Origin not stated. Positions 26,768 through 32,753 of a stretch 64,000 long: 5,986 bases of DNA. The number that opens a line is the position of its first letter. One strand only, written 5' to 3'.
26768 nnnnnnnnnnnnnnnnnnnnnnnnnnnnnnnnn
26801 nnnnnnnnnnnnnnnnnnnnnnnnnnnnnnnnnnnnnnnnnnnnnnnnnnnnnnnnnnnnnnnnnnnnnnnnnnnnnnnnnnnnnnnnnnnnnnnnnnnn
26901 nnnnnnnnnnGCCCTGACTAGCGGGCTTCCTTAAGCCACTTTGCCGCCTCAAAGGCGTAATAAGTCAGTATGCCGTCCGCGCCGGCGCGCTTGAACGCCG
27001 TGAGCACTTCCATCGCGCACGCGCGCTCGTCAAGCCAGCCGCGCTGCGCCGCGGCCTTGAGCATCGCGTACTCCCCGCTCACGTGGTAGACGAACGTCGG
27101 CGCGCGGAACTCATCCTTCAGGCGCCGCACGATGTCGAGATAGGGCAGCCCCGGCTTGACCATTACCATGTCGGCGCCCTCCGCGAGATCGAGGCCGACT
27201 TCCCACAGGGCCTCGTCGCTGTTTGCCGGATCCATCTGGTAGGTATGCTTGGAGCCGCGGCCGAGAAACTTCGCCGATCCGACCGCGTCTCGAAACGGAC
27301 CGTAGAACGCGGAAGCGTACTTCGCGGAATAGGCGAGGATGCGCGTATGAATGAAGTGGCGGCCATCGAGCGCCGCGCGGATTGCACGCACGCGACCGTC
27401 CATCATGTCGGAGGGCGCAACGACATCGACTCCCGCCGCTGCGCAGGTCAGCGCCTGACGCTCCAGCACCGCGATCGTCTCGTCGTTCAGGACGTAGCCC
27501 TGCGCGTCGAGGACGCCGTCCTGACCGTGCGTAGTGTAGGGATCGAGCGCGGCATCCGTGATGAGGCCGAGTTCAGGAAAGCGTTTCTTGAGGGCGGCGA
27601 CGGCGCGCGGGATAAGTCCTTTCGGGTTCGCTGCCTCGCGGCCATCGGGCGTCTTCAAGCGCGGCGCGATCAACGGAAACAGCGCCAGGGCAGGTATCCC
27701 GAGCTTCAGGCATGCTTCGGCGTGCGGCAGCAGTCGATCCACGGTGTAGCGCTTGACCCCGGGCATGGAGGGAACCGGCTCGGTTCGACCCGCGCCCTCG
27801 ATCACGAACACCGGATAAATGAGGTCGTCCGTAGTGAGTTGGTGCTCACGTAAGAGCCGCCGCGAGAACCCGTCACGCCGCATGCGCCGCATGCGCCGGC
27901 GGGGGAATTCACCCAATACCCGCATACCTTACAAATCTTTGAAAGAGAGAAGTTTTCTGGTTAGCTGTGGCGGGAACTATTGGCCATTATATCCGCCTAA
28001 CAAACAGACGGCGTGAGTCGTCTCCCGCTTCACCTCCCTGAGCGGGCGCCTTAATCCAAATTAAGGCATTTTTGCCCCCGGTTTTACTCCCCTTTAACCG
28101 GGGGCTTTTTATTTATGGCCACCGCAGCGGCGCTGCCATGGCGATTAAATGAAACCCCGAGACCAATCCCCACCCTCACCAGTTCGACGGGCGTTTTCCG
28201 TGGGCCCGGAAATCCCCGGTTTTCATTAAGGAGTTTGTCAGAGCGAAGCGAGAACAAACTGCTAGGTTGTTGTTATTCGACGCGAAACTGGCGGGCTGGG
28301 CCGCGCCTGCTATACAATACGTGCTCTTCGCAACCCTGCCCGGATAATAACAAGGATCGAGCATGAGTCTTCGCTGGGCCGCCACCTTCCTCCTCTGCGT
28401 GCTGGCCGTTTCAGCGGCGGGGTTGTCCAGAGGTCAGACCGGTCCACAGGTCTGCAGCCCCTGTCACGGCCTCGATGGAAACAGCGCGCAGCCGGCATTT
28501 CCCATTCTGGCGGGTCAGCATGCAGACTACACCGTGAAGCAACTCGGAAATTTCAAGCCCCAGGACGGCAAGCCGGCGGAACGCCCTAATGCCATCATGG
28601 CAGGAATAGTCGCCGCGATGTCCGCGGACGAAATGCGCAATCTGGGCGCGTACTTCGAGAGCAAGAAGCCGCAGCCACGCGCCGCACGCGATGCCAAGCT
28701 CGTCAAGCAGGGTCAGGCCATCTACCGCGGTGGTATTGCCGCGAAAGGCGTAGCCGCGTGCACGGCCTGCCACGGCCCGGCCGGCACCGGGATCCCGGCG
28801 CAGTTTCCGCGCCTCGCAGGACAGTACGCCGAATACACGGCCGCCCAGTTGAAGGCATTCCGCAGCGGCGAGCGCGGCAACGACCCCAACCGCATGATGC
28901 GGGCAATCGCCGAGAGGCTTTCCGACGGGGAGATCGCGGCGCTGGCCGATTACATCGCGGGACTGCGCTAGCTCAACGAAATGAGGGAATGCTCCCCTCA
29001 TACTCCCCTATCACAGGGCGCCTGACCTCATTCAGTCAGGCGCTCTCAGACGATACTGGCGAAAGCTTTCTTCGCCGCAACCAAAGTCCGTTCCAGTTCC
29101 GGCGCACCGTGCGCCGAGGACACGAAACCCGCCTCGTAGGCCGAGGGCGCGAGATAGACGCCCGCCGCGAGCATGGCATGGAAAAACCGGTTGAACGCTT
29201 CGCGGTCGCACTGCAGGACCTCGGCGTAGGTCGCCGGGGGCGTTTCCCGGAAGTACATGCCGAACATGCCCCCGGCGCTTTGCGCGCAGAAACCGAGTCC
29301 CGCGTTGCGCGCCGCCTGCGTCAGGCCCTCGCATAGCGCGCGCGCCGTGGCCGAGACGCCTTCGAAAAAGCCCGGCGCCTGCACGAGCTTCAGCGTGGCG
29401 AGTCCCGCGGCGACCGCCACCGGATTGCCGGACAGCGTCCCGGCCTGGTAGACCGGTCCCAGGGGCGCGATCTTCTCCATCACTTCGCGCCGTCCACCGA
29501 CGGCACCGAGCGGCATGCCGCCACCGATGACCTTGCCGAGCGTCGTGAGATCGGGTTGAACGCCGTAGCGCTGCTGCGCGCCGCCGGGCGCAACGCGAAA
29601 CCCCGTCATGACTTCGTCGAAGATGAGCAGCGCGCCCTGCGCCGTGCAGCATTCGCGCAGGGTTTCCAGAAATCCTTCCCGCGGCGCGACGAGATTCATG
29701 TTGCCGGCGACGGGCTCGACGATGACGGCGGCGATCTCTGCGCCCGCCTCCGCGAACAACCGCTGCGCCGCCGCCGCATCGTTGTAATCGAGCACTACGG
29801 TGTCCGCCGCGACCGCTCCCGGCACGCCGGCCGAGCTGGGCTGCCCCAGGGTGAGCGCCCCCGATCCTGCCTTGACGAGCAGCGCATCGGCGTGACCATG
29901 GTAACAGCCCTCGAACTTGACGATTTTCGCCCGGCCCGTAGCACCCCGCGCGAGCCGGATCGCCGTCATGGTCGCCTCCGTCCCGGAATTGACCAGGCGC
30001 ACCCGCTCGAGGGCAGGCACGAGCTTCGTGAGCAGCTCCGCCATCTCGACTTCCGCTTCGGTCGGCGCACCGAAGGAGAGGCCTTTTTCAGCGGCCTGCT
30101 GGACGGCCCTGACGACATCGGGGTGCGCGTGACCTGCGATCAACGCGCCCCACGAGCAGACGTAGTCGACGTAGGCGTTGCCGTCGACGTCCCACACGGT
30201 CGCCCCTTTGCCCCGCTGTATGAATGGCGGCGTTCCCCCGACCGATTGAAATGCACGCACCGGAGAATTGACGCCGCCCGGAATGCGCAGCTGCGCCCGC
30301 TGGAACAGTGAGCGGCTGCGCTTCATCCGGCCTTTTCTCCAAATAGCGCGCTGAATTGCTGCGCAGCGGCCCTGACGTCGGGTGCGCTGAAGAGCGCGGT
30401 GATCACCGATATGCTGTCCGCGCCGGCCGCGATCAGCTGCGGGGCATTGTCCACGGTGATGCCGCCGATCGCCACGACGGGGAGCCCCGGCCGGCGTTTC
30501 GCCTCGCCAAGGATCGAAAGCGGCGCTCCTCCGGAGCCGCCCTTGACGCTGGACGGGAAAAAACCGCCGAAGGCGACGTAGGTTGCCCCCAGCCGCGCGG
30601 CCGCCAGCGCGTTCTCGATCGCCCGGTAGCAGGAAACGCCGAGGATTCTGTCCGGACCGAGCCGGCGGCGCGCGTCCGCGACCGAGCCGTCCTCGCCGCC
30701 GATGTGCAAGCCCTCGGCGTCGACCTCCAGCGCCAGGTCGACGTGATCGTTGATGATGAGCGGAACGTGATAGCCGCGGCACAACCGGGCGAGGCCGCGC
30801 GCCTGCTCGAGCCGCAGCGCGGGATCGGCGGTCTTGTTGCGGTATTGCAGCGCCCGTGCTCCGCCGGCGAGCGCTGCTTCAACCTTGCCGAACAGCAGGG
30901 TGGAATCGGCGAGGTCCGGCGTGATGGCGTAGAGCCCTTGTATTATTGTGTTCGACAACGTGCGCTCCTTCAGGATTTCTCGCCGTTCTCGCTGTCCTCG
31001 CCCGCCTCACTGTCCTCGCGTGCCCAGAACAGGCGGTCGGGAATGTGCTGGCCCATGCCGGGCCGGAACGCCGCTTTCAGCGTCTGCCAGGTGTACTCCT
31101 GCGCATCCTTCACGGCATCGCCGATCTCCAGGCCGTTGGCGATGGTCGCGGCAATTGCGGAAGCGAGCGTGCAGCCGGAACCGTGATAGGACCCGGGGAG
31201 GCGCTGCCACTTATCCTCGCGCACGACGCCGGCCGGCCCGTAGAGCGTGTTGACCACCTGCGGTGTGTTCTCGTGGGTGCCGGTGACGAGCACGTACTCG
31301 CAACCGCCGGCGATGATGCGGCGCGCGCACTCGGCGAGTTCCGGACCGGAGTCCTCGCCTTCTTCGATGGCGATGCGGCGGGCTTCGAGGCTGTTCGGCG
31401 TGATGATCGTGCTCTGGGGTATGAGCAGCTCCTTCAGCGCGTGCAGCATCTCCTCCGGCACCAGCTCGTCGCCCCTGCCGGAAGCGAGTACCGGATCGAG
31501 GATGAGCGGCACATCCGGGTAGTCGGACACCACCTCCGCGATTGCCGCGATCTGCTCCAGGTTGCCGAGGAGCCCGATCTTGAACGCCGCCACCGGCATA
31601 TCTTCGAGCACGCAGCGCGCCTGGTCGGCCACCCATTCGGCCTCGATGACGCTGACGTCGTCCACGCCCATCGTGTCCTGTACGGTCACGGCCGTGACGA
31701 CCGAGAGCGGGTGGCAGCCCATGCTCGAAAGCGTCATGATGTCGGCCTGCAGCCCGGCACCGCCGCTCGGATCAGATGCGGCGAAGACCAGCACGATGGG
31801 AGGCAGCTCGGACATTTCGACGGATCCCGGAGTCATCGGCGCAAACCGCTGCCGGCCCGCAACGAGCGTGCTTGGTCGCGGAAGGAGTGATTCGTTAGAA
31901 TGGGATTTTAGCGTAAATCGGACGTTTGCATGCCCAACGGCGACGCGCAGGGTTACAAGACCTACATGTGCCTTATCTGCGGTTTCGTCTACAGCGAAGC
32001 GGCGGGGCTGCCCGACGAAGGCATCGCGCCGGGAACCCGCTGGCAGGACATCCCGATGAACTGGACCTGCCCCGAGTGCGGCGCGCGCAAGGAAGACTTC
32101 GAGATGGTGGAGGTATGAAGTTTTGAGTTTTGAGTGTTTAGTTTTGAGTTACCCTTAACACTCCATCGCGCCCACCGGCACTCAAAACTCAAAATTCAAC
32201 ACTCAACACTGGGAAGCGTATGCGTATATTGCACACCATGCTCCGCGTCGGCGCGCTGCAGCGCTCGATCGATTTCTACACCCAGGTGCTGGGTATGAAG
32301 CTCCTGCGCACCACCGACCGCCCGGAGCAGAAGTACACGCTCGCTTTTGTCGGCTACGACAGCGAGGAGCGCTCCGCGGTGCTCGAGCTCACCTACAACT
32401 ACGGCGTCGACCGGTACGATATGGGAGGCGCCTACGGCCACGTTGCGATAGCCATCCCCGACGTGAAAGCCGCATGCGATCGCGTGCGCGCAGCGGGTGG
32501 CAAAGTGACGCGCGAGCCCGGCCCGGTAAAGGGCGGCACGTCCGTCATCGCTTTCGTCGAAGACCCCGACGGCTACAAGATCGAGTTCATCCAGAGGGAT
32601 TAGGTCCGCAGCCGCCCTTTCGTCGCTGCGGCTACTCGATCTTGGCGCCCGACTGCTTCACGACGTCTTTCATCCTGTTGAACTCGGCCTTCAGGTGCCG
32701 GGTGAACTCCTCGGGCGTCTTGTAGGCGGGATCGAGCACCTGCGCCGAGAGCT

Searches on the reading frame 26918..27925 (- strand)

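Call 83: search_protein_families(library=pfam, proteins=[window:26918-27925:-], max_evalue=0.00001)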
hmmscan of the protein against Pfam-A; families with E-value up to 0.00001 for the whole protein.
window:26918-27925:- (335 aa): 1 family
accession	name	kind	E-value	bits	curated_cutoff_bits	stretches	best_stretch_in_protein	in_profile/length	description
PF00490.27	ALAD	-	5.1e-134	446.8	24.6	1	10-330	2-317/317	Delta-aminolevulinic acid dehydratase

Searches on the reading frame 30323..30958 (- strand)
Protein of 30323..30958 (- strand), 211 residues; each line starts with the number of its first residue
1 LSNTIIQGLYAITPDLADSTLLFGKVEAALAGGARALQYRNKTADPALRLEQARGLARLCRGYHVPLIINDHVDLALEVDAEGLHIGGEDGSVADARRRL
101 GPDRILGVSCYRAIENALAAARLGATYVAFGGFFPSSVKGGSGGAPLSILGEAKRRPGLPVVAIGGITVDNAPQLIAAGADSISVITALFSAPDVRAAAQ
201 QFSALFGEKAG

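Call 83: search_protein_families(library=pfam, proteins=[window:30323-30958:-], max_evalue=0.00001)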
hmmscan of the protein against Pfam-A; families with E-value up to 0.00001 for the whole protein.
window:30323-30958:- (211 aa): 1 family
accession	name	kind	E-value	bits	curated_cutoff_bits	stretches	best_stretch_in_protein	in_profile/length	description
PF02581.23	TMP-TENI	-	3.2e-55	186.7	27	1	9-189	1-180/180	Thiamine monophosphate synthase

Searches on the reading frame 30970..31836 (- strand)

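Call 84: search_protein_families(library=pfam, proteins=[window:30970-31836:-], max_evalue=0.00001)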
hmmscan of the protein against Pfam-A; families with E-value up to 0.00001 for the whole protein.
window:30970-31836:- (288 aa): 1 family
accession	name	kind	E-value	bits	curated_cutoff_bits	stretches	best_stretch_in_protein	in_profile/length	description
PF08543.17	Phos_pyr_kin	-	7e-75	252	27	1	22-263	1-242/246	Phosphomethylpyrimidine kinase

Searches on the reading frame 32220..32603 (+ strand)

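Call 84: search_protein_families(library=pfam, proteins=[window:32220-32603:+], max_evalue=0.00001)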
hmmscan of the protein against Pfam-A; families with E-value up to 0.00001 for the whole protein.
window:32220-32603:+ (127 aa): 3 families
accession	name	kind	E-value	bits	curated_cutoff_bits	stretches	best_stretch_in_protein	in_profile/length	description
PF00903.31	Glyoxalase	-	1.6e-28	100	20.6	1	2-123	1-121/121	Glyoxalase/Bleomycin resistance protein/Dioxygenase superfamily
PF13669.12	Glyoxalase_4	-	1e-09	39.1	27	1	5-108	2-106/109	Glyoxalase/Bleomycin resistance protein/Dioxygenase superfamily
PF18029.7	Glyoxalase_6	-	6.3e-06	27.2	23.6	1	8-121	4-103/106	Glyoxalase-like domain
